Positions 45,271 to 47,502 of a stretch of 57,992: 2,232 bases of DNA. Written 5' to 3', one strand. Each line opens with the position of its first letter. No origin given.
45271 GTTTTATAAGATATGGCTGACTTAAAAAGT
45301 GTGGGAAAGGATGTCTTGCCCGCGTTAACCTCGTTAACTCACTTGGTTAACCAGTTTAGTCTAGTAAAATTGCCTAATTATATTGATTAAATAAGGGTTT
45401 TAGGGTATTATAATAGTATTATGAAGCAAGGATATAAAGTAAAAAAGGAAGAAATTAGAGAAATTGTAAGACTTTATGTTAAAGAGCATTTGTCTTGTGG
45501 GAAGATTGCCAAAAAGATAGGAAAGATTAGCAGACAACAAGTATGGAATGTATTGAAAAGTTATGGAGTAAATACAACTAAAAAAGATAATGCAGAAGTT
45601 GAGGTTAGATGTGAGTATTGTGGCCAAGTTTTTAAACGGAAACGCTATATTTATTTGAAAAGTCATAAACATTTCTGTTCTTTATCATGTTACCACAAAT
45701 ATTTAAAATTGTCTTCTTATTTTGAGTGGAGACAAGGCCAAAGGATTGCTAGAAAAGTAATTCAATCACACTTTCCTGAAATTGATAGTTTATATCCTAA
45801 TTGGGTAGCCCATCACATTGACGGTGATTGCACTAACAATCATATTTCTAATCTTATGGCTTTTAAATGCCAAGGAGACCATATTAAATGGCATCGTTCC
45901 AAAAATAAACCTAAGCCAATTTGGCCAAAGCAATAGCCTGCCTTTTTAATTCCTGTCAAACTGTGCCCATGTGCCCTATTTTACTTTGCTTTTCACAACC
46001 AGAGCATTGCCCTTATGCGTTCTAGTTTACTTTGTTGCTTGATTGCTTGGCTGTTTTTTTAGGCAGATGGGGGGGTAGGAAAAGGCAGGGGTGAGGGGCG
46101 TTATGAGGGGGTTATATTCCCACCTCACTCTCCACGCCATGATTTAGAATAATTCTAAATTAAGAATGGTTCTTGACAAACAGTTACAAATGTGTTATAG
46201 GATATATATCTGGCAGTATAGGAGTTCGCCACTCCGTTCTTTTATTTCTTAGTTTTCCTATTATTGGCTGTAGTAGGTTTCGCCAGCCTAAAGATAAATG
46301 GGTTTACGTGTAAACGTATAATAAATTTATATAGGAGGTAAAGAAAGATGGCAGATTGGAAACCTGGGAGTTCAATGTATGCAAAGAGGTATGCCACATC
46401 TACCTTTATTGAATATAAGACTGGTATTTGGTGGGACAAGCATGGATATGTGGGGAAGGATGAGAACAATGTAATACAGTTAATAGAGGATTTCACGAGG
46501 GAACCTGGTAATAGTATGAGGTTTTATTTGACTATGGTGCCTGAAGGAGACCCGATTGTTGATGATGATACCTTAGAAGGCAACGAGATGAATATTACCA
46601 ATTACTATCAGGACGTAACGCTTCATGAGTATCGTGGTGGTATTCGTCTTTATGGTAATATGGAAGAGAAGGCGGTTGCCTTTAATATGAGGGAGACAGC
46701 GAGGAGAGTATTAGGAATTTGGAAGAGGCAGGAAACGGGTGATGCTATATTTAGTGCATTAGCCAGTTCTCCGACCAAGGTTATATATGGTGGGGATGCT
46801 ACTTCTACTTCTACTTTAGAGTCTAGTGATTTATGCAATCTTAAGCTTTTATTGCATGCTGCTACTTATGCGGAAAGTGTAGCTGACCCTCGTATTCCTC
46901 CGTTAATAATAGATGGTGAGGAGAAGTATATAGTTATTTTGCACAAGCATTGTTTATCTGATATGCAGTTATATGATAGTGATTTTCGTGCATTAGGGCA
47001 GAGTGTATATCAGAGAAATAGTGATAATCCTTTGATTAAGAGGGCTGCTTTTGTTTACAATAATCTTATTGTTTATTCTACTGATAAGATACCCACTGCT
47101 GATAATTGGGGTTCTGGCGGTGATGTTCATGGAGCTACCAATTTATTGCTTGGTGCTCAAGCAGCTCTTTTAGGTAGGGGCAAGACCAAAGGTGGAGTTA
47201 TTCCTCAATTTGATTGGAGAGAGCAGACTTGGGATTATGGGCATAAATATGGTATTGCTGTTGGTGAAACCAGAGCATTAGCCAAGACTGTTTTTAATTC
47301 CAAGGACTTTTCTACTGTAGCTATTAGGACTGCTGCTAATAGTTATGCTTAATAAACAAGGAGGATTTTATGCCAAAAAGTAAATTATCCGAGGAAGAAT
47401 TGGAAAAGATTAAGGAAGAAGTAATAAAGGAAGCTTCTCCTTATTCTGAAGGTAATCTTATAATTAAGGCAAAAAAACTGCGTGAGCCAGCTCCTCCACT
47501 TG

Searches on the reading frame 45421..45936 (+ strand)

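Call 70: search_protein_families(library=pfam, proteins=[window:45421-45936:+], max_evalue=0.01)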
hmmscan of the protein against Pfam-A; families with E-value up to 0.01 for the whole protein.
window:45421-45936:+ (171 aa): 4 families
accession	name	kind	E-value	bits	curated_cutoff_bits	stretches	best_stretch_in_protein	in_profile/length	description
PF03683.19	UPF0175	-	7.7e-05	22.7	27.9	1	15-61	25-70/75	Uncharacterised protein family (UPF0175)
PF13392.12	HNH_3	-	0.0002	21.4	24.8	1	126-148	17-39/46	HNH endonuclease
PF06467.20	zf-FCS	-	0.00045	20.4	22.4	1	62-94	5-39/39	MYM-type Zinc finger with FCS sequence motif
PF13384.12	HTH_23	-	0.0067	16.7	24.6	0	11-48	6-41/50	Homeodomain-like domain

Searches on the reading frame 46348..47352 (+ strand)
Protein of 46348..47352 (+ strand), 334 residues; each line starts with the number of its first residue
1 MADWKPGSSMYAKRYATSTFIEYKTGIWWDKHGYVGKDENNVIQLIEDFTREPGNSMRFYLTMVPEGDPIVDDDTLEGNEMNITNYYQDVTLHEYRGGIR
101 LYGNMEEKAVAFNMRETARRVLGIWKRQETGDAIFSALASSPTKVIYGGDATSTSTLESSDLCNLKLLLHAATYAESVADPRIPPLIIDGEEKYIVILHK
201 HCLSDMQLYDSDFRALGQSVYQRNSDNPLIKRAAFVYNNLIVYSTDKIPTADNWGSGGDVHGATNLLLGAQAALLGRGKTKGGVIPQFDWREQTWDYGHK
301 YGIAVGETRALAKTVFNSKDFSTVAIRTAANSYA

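Call 10: search_protein_families(library=phrogs, proteins=[window:46348-47352:+], max_evalue=0.01)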
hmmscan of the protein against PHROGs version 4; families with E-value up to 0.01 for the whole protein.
window:46348-47352:+ (334 aa): 1 family
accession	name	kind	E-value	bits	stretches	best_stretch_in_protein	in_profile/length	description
phrog_334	-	head and packaging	1.5e-45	156.9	1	7-331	9-380/381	major head protein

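Call 11: search_protein_families(library=pfam, proteins=[window:46348-47352:+], max_evalue=0.01)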
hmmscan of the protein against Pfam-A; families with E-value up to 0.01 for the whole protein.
window:46348-47352:+ (334 aa): 1 family
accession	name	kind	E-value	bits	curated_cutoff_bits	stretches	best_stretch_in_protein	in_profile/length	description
PF13252.12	Phage_capsid_3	-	9e-27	94.4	23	2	148-331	172-375/376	Phage capsid protein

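Call 23: find_related_loci(query=window:46348-47352:+, collection=viral_contigs, flank=6000)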
Query window:46348-47352:+ (334 aa) in viral_contigs; peptide patterns used: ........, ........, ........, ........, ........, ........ (x = any residue, [..] = any of these).
12 stretches matched a pattern; 6 encode a relative of the query (tblastn E <= 1e-3); 6 distinct loci.
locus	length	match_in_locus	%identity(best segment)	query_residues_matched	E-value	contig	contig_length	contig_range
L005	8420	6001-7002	98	1-334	0e+0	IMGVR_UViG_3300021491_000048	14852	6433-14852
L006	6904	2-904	100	34-334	0e+0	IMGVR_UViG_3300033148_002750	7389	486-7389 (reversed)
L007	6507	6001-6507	98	1-169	5e-111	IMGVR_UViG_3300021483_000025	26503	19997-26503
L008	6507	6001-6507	98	1-169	2e-110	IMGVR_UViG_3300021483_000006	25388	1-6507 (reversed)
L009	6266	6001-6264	97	1-88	5e-54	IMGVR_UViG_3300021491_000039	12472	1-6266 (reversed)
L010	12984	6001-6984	28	35-334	4e-32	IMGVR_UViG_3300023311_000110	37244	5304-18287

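Call 24: find_homologous_proteins(query=window:46348-47352:+)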
Query window:46348-47352:+ (334 aa): 95 proteins with E <= 0.001 among 2550 candidates.
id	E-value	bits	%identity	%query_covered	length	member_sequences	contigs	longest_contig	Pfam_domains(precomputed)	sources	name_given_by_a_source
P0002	7.9e-221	750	97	100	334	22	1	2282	PF13252.13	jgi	-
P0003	3.0e-57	212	36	97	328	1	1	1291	PF25209.3,PF13252.13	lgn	-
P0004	2.7e-53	199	36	100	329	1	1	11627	PF13252.13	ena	-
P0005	2.7e-52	196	35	99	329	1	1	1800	PF13252.13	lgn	-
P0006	1.5e-47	180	34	89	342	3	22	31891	PF13252.13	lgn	-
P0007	2.5e-46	176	35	89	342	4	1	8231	PF13252.13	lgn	-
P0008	9.2e-45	171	32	98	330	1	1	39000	PF13252.13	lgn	-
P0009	1.5e-44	170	34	97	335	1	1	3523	PF13252.13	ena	-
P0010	6.8e-43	165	33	97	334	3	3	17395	PF13252.13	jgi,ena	-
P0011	8.3e-43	165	31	95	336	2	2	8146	PF13252.13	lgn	-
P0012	3.7e-42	163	34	98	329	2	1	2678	PF13252.13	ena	-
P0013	2.0e-41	160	30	90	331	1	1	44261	PF13252.13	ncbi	-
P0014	3.1e-39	153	30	89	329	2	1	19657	PF13252.13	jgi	jgi:N4-gp56 family major capsid protein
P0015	9.5e-39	151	32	94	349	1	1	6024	PF13252.13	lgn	-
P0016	1.1e-38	151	32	96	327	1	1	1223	PF13252.13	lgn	-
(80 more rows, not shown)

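Call 33: find_encoding_contigs(protein=P0004, flank=6000, max_places=2)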
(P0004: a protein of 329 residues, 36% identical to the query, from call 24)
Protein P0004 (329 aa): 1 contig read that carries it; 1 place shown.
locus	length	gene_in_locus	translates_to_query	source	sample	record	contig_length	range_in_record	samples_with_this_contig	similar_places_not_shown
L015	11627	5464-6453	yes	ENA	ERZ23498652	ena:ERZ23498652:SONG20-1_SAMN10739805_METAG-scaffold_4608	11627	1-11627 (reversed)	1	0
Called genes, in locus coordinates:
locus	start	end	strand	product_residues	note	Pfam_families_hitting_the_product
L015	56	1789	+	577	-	-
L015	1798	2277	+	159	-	-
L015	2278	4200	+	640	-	PF16510:P22_portal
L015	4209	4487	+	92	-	-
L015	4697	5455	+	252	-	-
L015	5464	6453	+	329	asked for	PF13252:Phage_capsid_3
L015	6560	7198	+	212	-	-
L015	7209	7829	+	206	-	-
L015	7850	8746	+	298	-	PF16190:E1_FCCH, PF24175:SU10_adaptor (weak)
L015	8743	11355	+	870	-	-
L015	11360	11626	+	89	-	?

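Call 34: find_encoding_contigs(protein=P0006, flank=6000, max_places=2)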
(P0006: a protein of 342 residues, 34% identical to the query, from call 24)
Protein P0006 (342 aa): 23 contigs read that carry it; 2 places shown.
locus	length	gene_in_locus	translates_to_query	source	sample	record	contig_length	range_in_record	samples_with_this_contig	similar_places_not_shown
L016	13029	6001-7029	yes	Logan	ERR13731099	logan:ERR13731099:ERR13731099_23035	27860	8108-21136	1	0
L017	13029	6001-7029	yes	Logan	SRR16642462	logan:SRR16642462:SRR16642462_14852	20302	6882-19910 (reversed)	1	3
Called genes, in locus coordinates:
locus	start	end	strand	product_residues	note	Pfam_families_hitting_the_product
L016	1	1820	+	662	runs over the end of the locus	-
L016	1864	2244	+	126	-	PF05635:23S_rRNA_IVP, PF22296:bAvd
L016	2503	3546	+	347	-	PF00078:RVT_1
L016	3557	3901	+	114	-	-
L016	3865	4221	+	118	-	-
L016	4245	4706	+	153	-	-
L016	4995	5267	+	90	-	-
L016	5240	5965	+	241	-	-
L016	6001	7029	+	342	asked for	PF13252:Phage_capsid_3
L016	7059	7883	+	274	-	-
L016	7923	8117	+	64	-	-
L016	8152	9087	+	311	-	-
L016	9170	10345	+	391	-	PF04932:Wzy_C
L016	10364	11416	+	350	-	PF24175:SU10_adaptor (weak)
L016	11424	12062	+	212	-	-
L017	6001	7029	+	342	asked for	PF13252:Phage_capsid_3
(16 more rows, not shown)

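Call 35: find_encoding_contigs(protein=P0008, flank=6000, max_places=2)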
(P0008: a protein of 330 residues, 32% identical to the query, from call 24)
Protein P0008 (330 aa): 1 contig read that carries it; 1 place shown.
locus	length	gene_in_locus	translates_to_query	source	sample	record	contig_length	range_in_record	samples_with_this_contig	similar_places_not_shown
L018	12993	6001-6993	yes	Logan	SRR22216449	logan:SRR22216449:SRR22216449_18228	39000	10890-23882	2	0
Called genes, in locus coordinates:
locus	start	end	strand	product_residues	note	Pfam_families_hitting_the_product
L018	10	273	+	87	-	-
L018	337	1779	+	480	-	PF04466:Terminase_3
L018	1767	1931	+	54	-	-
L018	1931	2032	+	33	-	-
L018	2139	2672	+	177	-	-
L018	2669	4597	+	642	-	PF16510:P22_portal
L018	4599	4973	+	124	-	-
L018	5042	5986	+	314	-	-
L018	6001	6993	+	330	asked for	PF13252:Phage_capsid_3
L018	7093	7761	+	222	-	-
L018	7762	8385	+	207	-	-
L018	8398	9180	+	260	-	-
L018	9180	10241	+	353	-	-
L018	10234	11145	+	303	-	PF16190:E1_FCCH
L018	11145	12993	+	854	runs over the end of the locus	-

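Call 36: find_encoding_contigs(protein=P0013, flank=6000, max_places=2)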
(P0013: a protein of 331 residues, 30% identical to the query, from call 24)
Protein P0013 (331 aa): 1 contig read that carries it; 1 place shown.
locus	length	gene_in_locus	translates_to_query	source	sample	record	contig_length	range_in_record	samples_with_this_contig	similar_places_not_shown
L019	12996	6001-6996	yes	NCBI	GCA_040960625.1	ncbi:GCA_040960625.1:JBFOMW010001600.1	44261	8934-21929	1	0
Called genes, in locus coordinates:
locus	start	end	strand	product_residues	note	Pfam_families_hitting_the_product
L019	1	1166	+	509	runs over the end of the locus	-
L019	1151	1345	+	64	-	-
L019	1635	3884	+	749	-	PF16510:P22_portal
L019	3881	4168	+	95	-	-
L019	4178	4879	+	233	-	-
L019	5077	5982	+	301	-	-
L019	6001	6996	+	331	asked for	PF13252:Phage_capsid_3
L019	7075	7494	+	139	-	-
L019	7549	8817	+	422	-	-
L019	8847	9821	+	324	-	-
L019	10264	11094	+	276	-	-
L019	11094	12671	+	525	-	PF11134:Phage_stabilise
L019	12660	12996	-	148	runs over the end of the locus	-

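Call 45: find_related_loci(query=A4, collection=viral_contigs, flank=4000)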
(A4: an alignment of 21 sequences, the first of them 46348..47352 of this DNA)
Query A4 (334 aa) in viral_contigs; peptide patterns used: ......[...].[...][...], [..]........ (x = any residue, [..] = any of these).
600 stretches matched a pattern (row limit reached: there are more); 553 encode a relative of the query (tblastn E <= 1e-3); the best 80 are kept; 80 distinct loci.
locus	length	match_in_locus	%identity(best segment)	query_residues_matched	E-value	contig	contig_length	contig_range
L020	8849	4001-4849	36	40-329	1e-50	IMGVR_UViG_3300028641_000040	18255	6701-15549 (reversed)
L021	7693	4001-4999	31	1-334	7e-49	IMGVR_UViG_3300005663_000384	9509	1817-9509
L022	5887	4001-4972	33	1-328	2e-48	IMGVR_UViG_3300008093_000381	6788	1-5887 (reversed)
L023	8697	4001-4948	32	10-330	3e-46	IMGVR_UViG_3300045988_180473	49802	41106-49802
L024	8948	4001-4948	32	10-330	3e-46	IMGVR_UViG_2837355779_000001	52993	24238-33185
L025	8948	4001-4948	32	10-330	3e-46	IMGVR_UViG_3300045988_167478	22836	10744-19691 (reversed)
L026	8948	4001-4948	32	10-330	5e-46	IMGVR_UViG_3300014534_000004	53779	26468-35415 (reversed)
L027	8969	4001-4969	32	1-328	1e-44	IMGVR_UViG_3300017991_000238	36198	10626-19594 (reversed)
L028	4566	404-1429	28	9-330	6e-43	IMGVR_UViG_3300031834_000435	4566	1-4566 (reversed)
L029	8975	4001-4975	29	1-328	1e-41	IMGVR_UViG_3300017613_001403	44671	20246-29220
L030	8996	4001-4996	29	1-328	3e-41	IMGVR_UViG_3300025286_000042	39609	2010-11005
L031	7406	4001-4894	31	28-330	2e-40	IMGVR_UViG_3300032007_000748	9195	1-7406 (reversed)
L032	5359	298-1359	30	3-330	2e-40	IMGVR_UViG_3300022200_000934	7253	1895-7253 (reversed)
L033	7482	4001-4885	30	34-326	4e-40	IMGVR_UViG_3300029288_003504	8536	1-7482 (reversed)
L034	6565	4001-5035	26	9-330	3e-39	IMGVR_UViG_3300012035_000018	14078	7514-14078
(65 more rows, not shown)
